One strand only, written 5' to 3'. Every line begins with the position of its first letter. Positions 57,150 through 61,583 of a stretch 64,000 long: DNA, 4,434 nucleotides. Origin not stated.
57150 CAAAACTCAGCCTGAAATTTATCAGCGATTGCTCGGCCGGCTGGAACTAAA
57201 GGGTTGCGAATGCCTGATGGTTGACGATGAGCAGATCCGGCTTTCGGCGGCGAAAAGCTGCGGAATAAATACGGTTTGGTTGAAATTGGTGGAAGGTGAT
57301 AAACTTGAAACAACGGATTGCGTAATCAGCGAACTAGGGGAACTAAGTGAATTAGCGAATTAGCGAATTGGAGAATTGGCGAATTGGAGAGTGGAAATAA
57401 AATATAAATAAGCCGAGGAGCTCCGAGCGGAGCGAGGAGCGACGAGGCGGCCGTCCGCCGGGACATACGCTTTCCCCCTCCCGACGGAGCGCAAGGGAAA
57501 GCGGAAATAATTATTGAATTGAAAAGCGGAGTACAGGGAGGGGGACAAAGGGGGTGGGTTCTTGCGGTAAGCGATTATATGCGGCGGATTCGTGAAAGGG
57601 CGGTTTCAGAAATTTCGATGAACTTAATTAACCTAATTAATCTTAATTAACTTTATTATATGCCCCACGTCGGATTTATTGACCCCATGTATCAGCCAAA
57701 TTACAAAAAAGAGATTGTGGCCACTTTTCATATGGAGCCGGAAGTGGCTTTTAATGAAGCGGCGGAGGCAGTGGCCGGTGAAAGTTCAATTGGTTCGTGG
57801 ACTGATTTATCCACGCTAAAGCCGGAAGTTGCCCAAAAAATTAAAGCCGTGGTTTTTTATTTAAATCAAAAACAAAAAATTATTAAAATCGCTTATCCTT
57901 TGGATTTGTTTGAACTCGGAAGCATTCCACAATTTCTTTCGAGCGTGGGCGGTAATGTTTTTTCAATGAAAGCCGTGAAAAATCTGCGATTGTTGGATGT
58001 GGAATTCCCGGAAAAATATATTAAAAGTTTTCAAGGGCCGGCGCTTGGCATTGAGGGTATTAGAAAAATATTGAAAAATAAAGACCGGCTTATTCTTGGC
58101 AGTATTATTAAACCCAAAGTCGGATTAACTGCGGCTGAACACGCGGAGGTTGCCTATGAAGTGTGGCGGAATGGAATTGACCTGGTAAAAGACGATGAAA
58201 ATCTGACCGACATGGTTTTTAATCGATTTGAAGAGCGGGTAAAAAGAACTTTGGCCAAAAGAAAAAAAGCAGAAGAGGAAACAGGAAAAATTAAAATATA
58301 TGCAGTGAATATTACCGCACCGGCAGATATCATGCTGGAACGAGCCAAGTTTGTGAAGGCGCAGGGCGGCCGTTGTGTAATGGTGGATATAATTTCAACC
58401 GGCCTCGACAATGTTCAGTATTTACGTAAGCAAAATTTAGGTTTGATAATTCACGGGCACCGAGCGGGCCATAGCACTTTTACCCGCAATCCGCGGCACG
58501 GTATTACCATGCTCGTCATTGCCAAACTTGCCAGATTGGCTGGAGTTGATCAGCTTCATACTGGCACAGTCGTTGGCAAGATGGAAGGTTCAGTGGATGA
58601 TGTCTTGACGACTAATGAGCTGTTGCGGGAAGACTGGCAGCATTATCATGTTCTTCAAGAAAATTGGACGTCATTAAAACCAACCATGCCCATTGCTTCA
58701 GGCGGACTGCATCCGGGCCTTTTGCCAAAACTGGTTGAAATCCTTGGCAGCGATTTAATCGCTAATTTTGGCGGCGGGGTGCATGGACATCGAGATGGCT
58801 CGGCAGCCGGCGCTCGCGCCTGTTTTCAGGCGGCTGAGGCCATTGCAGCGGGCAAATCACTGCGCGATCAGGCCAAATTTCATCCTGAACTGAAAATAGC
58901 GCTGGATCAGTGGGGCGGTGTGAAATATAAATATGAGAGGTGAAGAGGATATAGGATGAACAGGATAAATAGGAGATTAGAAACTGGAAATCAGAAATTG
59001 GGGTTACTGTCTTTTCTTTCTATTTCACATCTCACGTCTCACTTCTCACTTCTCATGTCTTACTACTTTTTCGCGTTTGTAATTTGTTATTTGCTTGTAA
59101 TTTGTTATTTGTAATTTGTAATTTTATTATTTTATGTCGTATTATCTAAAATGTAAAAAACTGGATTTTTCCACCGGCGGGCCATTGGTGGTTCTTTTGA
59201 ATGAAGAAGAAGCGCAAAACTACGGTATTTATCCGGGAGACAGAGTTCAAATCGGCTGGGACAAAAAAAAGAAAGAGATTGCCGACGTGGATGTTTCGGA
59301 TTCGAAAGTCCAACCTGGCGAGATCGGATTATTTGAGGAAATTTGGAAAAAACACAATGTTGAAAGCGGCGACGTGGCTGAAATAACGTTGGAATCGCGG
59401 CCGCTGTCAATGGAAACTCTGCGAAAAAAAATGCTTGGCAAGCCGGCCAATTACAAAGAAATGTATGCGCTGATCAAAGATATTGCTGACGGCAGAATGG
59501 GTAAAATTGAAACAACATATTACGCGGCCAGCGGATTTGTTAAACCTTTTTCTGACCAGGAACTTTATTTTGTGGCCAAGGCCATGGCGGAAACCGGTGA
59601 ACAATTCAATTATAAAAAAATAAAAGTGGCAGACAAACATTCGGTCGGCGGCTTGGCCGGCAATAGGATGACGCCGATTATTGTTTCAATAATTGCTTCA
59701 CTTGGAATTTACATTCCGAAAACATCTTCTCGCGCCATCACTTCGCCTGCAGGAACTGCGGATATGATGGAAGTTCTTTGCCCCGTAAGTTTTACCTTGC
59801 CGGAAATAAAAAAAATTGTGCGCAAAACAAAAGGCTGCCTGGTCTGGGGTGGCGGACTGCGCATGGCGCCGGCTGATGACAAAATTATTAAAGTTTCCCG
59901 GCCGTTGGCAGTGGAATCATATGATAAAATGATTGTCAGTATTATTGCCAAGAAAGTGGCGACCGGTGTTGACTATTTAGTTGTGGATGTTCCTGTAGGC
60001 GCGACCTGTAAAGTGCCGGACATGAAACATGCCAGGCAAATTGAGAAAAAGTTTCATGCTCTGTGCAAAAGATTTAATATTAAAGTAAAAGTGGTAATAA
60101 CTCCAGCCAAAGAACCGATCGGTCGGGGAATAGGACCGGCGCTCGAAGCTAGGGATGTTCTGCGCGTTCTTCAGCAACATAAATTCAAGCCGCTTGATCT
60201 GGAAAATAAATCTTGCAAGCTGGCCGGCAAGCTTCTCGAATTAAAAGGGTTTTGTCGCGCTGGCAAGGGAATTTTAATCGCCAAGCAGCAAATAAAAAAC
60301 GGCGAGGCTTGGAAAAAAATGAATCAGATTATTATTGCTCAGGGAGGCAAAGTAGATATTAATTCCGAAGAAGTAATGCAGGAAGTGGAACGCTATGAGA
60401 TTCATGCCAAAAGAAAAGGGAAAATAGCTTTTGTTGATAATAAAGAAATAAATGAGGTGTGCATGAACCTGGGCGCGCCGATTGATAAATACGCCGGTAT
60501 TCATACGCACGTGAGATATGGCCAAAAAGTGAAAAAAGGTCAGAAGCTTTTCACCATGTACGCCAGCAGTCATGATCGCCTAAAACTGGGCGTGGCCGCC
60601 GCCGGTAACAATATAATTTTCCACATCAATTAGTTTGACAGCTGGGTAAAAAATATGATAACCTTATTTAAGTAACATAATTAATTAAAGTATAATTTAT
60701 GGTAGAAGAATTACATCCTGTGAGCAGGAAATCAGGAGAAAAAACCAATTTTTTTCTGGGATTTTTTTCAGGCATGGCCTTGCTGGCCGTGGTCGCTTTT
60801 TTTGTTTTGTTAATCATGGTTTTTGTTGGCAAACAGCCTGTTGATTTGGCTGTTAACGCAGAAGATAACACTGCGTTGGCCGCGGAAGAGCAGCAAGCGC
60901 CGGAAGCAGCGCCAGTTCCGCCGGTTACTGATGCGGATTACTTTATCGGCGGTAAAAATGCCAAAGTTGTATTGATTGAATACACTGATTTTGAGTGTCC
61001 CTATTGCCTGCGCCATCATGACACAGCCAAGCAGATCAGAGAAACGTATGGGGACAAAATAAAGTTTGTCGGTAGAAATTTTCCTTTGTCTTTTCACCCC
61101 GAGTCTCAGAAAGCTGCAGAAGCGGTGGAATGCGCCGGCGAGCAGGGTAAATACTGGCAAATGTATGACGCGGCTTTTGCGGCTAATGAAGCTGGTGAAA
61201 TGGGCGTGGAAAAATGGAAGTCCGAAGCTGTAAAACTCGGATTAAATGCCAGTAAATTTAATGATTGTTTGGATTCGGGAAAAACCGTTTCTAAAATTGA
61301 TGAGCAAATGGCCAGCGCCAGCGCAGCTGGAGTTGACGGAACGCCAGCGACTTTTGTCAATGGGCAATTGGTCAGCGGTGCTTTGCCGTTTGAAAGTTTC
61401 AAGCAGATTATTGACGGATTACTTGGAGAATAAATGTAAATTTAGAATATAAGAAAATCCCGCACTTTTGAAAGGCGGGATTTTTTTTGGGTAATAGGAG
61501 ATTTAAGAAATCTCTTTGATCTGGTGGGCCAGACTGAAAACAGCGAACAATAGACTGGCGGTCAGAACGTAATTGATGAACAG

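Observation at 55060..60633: Archaeal-type AMP-salvage RuBisCO pathway cluster with two extra inserted genes (YfiH/LACC1-like and HAD-like)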

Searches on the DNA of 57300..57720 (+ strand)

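Call 57: search_rna_families(source=window, start=57300, end=57720, threshold=evalue, max_evalue=1)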
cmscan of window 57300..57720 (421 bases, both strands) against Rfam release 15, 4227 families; matches with E-value up to 1: 1.
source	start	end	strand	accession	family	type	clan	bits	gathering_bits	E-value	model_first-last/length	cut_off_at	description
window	57626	57702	-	RF02029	sraA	Gene; sRNA;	-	20.4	56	0.99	1-95/95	no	sraA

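Call 60: search_dna_similar(query=window:57364-57659:+, collection=phages, mode=distant, max_rows=5)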
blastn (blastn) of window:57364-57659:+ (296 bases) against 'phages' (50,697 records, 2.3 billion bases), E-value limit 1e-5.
No match.

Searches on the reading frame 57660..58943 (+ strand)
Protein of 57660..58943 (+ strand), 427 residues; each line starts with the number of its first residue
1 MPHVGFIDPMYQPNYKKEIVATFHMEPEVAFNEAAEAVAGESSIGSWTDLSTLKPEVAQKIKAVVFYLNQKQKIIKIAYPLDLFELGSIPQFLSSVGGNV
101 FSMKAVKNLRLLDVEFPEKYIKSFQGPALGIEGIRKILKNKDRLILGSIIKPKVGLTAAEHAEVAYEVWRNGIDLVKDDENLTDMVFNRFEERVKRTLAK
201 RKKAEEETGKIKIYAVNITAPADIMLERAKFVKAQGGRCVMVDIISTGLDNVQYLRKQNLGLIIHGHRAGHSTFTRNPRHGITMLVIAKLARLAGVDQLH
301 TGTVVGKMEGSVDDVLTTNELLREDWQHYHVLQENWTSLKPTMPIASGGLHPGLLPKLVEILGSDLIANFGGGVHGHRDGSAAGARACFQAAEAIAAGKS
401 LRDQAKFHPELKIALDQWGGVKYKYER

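Call 3: search_protein_families(library=pfam, proteins=[window:57660-58943:+], max_evalue=0.1)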
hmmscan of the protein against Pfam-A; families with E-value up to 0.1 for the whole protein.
window:57660-58943:+ (427 aa): 2 families
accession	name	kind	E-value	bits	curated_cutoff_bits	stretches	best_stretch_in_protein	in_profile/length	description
PF00016.26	RuBisCO_large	-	1e-87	294.6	30.1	1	130-418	1-299/299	Ribulose bisphosphate carboxylase large chain, catalytic domain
PF02788.21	RuBisCO_large_N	-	1.4e-38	132.2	20.7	1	6-120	2-120/120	Ribulose bisphosphate carboxylase large chain, N-terminal domain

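Call 4: search_protein_families(library=ncbifam, proteins=[window:57660-58943:+], max_evalue=0.1)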
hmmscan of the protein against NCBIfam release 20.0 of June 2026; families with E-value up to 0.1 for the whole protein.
window:57660-58943:+ (427 aa): 6 families
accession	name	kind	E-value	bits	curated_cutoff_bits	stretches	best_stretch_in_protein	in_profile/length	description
TIGR03326.1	rubisco_III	equivalog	1.1e-157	525.2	497.45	1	6-418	2-426/426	type III ribulose-bisphosphate carboxylase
NF003252.0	PRK04208.1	subfamily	6.1e-157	522.9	438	1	6-426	17-463/468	ribulose-bisphosphate carboxylase large subunit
NF010002.0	PRK13475.1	equivalog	1e-87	294.7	489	1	17-418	22-440/459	ribulose-bisphosphate carboxylase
NF007095.0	PRK09549.1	equivalog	4.8e-72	242.7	409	1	17-422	2-405/407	2,3-diketo-5-methylthiopentyl-1-phosphate enolase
NF042437.1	OxoIsoapPDcar_OiaX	equivalog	4.5e-61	206.9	700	1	71-419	72-412/412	3-oxo-isoapionate-4-phosphate decarboxylase OiaX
TIGR03332.1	salvage_mtnW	equivalog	3.2e-58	197.3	513.6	1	18-419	2-407/407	2,3-diketo-5-methylthiopentyl-1-phosphate enolase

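Call 39: search_solved_structures(query=window:57660-58940:+, max_evalue=1e-20, show_alignments=1)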
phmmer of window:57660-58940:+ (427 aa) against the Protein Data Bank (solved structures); distinct sequences matched with E-value up to 1e-20: 99 (the best 60 are shown).
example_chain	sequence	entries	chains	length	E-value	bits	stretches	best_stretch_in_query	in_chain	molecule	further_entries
2cwx_A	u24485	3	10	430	2.3e-126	425.2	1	4-422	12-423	Ribulose bisphosphate carboxylase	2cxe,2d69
6hun_A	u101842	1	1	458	1.5e-116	392.9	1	4-422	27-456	Ribulose bisphosphate carboxylase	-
1geh_A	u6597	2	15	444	2.9e-107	362.3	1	6-421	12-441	RIBULOSE-1,5-BISPHOSPHATE CARBOXYLASE/OXYGENASE | Ribulose bisphosphate carboxylase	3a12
3kdo_A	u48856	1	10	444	5.4e-107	361.4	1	6-421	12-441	Ribulose bisphosphate carboxylase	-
3a13_A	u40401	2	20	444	9.7e-107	360.6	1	6-421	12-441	Ribulose bisphosphate carboxylase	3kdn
3wqp_A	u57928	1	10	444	2e-106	359.6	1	6-421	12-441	Ribulose bisphosphate carboxylase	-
8dht_A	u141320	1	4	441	2.5e-105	355.9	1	6-421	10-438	Ribulose bisphosphate carboxylase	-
7qsv_A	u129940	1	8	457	8.3e-98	331.2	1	6-426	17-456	RubisCO large subunit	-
7qvi_A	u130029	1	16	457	3.9e-97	329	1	6-426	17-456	RubisCO large subunit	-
7qsx_A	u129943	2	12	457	9.4e-97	327.7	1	6-426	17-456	RubisCO large subunit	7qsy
7qsz_A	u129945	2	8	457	4.6e-96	325.4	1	6-426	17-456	RubisCO large subunit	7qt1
8qmv_A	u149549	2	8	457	1.4e-95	323.8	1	6-426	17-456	RubisCO large subunit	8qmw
8u66_A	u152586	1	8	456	1.7e-95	323.5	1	6-423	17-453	Rubisco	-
7qsw_A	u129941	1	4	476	7.2e-90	305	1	6-426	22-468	RubisCO large subunit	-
6ura_A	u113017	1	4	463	1.5e-86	294.1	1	8-424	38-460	Ribulose bisphosphate carboxylase large chain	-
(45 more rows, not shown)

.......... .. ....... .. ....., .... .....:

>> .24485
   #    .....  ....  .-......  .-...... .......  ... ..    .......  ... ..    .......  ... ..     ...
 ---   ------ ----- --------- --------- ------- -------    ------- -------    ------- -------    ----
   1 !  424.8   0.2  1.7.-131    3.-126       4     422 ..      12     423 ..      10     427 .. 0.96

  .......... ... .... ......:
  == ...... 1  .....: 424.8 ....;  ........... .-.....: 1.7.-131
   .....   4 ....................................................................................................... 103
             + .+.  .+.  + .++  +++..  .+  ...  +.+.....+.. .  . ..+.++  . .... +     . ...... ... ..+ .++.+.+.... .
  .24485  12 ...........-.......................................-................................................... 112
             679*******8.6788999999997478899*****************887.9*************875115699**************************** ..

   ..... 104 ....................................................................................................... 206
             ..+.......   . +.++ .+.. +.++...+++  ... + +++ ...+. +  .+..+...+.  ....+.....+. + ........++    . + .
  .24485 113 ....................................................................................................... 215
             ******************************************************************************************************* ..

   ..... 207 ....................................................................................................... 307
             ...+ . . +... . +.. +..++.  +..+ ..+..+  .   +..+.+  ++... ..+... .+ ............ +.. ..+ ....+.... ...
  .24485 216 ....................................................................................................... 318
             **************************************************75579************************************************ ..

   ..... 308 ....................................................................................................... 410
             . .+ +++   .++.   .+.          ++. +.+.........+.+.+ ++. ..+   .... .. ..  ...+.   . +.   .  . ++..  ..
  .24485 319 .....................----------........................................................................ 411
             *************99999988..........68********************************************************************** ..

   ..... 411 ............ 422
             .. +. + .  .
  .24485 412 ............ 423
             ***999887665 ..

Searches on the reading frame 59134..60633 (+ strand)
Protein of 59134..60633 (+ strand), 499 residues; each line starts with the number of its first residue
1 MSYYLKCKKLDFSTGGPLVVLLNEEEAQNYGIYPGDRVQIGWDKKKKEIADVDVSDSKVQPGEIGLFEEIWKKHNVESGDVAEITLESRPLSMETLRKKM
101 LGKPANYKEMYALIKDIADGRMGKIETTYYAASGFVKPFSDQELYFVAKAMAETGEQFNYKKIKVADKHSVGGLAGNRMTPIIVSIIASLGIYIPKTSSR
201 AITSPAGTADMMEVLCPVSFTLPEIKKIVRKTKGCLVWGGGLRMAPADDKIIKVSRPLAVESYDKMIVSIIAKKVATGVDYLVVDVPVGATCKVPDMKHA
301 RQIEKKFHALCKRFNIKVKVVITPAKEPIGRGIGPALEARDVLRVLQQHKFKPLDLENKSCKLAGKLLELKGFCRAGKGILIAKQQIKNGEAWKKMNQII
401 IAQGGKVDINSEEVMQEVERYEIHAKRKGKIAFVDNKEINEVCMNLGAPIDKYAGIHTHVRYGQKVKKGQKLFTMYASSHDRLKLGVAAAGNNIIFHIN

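Call 3: search_protein_families(library=pfam, proteins=[window:59134-60633:+], max_evalue=0.1)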
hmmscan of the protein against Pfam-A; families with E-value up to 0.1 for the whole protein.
window:59134-60633:+ (499 aa): 6 families
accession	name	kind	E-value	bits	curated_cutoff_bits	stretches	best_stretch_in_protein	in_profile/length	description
PF07831.19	PYNP_C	-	6.1e-12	45.5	27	1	431-494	2-72/75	Pyrimidine nucleoside phosphorylase C-terminal domain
PF00591.27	Glycos_transf_3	-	1.2e-09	38.6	27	1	164-392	3-252/253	Glycosyl transferase family, a/b domain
PF02885.22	Glycos_trans_3N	-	0.00017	21.7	26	1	94-155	2-63/63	Glycosyl transferase family, helical bundle domain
PF01568.27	Molydop_binding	-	0.0063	17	26.8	1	18-85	30-93/110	Molydopterin dinucleotide binding domain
PF13533.13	Biotin_lipoyl_2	-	0.047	14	29.8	0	459-474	15-30/32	Biotin-lipoyl like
PF01551.29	Peptidase_M23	-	0.066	13.8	28.7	0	422-479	15-76/96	Peptidase family M23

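Call 4: search_protein_families(library=ncbifam, proteins=[window:59134-60633:+], max_evalue=0.1)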
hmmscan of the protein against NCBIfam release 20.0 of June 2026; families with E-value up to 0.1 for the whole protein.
window:59134-60633:+ (499 aa): 9 families
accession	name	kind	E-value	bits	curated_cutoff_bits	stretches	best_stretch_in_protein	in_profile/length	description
NF003338.0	PRK04350.1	subfamily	3e-159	530.6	434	1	5-491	3-487/502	thymidine phosphorylase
TIGR03327.1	AMP_phos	equivalog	8.6e-155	516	535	1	5-496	2-490/500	AMP phosphorylase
TIGR02645.1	ARCH_P_rylase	hypoth_equivalog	9.1e-154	512.5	434.6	1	5-491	1-484/493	putative thymidine phosphorylase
TIGR02644.1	Y_phosphoryl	subfamily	3.9e-60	203.8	409.05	1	94-489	3-409/417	pyrimidine-nucleoside phosphorylase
NF004490.0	PRK05820.1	equivalog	5.4e-57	193.4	269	1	94-489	7-415/439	thymidine phosphorylase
NF004747.0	PRK06078.1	equivalog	1.3e-41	142.6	559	1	95-481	6-403/434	pyrimidine-nucleoside phosphorylase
TIGR02643.1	T_phosphoryl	equivalog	5e-37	127.8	570.7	1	91-484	2-410/437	thymidine phosphorylase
TIGR01245.1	trpD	equivalog_domain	2.3e-07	30.4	199.05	1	102-215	7-123/330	anthranilate phosphoribosyltransferase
NF011201.0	PRK14607.1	equivalog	9.2e-07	27.9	670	1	95-233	198-339/534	bifunctional anthranilate synthase component II/anthranilate phosphoribosyltransferase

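Call 67: search_solved_structures(query=window:59134-60630:+, max_evalue=1e-10, show_alignments=1)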
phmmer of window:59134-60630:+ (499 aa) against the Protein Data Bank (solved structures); distinct sequences matched with E-value up to 1e-10: 14.
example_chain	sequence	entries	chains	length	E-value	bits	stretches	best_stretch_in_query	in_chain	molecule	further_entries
4ga5_B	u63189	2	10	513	2e-102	346.7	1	8-489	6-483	Putative thymidine phosphorylase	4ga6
4ga4_A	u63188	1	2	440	4.3e-92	312.6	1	90-489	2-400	Putative thymidine phosphorylase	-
7m7k_B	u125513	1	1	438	2.5e-34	122.1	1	95-480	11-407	Pyrimidine-nucleoside phosphorylase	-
5oln_A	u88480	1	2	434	5.2e-33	117.8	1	94-480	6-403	Pyrimidine-nucleoside phosphorylase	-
5ep8_A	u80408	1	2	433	8.4e-33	117.1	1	95-480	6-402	Pyrimidine-nucleoside phosphorylase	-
1brw_A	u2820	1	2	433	1.3e-29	106.6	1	94-483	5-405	PROTEIN (PYRIMIDINE NUCLEOSIDE PHOSPHORYLASE)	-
2dsj_A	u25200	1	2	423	6.4e-29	104.3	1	96-477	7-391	Pyrimidine-nucleoside (Thymidine) phosphorylase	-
3h5q_A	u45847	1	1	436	9.3e-28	100.4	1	95-481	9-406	Pyrimidine-nucleoside phosphorylase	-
2j0f_A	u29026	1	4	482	9.7e-26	93.8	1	142-404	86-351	THYMIDINE PHOSPHORYLASE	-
1uou_A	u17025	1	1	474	1.7e-25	93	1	142-404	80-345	THYMIDINE PHOSPHORYLASE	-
2wk5_A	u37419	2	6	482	1.8e-25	92.9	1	142-404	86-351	THYMIDINE PHOSPHORYLASE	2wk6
1azy_A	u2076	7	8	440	1.2e-20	77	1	91-444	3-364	THYMIDINE PHOSPHORYLASE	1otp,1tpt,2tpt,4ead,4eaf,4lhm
5ey3_A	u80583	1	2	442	3.2e-20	75.6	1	91-448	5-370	Thymidine phosphorylase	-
4x46_A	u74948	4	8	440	4.4e-20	75.1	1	91-448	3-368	Thymidine phosphorylase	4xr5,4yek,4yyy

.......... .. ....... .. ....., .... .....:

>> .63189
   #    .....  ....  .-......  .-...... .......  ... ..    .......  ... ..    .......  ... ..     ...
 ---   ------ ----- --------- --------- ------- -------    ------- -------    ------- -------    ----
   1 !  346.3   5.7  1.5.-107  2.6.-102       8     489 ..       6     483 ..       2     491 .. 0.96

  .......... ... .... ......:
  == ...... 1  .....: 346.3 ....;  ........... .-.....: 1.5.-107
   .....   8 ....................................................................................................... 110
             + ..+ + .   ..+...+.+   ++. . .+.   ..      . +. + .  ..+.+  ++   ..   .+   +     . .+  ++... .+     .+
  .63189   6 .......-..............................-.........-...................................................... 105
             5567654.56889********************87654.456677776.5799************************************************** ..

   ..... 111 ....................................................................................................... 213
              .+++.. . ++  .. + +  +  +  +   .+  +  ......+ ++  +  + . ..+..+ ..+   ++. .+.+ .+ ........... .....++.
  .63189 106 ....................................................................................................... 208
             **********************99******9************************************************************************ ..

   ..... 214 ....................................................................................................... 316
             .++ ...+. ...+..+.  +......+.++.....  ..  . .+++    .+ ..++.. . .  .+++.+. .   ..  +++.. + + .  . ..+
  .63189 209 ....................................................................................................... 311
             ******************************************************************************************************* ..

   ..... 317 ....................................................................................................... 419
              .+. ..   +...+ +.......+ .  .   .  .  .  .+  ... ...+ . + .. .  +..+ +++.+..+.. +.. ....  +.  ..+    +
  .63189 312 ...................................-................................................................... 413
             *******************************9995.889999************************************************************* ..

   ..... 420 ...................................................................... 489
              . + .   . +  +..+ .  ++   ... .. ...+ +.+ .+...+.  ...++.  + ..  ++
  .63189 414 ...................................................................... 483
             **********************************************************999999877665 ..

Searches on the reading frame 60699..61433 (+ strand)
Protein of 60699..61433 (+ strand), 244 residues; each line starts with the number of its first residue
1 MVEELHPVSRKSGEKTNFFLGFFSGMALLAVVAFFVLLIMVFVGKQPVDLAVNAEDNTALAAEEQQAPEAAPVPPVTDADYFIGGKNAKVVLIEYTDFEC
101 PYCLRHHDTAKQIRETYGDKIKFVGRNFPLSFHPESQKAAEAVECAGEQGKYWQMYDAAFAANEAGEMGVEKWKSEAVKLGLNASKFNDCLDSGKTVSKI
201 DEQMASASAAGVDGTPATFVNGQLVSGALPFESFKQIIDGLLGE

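Call 3: search_protein_families(library=pfam, proteins=[window:60699-61433:+], max_evalue=0.1)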
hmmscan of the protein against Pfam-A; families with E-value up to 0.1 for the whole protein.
window:60699-61433:+ (244 aa): 4 families
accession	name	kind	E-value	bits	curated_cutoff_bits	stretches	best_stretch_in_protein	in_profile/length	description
PF13462.12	Thioredoxin_4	-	8.3e-29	101.3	23.2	1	79-239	4-164/165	Thioredoxin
PF01323.26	DSBA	-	6.9e-18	65.6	25.6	2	128-238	77-190/191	DSBA-like thioredoxin domain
PF13098.12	Thioredoxin_2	-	7.3e-10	39.6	27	1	86-237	3-103/104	Thioredoxin-like domain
PF13192.12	Thioredoxin_3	-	0.0073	16.8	24.8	1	196-230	32-66/76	Thioredoxin domain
